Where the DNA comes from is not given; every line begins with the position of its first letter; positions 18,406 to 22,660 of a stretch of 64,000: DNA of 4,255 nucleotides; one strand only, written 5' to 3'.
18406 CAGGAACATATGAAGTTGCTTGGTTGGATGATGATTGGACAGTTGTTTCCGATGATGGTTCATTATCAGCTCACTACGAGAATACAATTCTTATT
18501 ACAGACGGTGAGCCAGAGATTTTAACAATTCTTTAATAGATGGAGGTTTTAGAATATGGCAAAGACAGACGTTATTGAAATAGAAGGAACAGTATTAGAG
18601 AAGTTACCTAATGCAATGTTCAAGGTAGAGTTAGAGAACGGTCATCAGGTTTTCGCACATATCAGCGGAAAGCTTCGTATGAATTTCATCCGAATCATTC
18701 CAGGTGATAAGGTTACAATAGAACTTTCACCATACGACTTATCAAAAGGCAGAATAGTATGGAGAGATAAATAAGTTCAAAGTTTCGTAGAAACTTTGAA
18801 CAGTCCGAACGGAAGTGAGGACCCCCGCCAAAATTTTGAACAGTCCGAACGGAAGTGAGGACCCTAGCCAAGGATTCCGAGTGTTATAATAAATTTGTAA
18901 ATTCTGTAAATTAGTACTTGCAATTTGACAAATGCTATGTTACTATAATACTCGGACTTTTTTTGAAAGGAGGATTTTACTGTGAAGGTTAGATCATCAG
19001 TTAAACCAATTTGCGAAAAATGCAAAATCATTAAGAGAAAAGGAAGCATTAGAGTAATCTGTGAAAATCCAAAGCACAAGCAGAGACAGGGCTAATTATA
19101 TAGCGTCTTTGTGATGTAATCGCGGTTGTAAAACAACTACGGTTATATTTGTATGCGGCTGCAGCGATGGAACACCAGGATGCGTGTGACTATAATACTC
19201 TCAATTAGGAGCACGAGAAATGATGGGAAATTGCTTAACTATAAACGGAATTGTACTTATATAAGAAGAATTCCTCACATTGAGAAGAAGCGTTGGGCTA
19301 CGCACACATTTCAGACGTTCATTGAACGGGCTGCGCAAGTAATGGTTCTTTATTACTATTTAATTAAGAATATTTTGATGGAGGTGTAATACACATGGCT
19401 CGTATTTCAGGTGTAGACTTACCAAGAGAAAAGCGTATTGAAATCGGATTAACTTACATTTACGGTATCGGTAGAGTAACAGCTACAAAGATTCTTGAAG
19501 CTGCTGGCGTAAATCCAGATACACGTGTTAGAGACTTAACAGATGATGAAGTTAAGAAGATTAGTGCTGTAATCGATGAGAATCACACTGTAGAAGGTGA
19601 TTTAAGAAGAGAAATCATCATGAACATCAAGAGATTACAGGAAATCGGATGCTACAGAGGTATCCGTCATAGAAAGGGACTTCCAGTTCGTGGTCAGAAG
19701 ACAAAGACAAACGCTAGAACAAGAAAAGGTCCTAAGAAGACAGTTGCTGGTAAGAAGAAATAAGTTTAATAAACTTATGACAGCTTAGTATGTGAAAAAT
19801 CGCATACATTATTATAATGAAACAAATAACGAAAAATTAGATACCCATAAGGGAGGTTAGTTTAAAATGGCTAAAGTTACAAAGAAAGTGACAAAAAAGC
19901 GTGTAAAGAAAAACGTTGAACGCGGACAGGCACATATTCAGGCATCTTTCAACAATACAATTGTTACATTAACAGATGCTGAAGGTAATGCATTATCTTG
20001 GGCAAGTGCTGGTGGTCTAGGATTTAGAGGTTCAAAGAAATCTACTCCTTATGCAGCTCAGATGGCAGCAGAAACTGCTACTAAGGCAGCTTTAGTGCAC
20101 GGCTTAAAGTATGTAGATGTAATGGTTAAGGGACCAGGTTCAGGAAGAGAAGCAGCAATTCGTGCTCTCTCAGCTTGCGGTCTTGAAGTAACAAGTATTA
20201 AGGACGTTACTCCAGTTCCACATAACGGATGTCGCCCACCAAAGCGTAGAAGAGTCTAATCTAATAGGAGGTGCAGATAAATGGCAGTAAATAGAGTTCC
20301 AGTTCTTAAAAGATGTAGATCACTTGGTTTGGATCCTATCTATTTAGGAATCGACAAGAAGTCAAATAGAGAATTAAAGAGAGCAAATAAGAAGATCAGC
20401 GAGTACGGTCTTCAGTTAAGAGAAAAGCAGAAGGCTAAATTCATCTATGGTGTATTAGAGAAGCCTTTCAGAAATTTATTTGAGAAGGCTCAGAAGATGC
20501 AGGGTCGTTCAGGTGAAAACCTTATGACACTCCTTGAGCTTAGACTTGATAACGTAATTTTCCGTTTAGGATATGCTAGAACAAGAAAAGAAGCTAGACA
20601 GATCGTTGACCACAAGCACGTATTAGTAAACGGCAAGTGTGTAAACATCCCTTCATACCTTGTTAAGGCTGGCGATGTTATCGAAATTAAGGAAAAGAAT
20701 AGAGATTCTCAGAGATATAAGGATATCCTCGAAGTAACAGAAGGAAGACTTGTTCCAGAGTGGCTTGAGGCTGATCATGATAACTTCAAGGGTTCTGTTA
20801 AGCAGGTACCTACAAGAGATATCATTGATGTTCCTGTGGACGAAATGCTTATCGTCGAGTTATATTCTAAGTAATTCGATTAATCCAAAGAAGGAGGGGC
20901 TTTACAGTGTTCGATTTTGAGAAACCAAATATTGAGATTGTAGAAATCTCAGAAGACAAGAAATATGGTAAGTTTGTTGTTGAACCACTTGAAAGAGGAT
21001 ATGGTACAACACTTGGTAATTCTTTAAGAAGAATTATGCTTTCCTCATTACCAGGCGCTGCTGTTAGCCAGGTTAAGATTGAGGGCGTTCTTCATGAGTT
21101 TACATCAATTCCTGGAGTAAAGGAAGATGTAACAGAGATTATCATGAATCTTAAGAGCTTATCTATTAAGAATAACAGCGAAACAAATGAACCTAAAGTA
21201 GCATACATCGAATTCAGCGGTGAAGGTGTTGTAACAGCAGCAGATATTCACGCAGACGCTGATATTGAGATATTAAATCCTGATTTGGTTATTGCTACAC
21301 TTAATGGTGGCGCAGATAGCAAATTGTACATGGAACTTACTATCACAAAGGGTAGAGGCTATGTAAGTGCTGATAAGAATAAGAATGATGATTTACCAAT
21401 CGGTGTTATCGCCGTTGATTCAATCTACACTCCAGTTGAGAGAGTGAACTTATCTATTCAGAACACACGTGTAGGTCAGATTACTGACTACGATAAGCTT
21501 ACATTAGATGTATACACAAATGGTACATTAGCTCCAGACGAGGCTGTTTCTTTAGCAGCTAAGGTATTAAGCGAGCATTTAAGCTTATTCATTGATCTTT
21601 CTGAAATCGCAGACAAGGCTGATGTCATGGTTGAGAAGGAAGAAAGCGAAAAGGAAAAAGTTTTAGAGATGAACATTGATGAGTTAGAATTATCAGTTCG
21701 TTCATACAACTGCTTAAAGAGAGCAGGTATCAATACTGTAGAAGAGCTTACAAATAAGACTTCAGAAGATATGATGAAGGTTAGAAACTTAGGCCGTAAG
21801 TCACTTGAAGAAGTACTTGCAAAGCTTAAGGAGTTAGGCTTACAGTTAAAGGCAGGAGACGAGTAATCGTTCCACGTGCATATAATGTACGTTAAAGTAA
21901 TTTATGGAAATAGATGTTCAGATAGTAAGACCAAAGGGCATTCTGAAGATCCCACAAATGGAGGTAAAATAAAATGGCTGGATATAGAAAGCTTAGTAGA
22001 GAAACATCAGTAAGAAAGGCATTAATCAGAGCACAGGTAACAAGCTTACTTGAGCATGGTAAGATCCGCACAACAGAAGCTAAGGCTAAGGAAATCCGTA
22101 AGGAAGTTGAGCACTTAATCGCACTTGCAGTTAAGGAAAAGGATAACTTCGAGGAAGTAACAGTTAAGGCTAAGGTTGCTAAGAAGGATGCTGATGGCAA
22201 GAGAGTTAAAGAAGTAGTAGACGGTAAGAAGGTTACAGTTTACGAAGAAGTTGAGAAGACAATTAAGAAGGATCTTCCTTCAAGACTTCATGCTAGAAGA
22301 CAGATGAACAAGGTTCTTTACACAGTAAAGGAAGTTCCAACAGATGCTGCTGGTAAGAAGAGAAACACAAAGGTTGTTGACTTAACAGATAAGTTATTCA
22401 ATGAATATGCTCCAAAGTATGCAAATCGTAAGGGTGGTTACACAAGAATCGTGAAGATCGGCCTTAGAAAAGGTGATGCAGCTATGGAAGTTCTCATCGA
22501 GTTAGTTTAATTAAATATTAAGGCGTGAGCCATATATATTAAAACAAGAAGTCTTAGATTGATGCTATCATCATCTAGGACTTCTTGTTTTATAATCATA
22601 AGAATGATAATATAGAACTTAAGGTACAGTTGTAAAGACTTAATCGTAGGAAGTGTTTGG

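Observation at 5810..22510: Ribosomal protein supercluster with abnormally long, repeat-filled internal spacers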

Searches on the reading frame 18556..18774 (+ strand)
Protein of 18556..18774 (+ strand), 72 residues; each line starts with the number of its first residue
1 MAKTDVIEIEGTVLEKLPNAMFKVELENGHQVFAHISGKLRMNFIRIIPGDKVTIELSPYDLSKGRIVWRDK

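Call 25: find_encoding_contigs(protein=window:18556-18774:+, flank=10000, max_places=10)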
Protein window:18556-18774:+ (72 aa): no gene with exactly this product is on record in the collection.

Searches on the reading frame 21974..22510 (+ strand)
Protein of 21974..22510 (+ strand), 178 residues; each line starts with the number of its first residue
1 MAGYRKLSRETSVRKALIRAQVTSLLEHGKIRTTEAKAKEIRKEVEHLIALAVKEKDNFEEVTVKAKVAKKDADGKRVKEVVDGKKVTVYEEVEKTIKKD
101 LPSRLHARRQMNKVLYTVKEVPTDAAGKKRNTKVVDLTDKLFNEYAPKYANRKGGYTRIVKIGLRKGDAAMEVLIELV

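Call 18: find_encoding_contigs(protein=window:21974-22510:+, flank=10000, max_places=10)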
Protein window:21974-22510:+ (178 aa): no gene with exactly this product is on record in the collection.
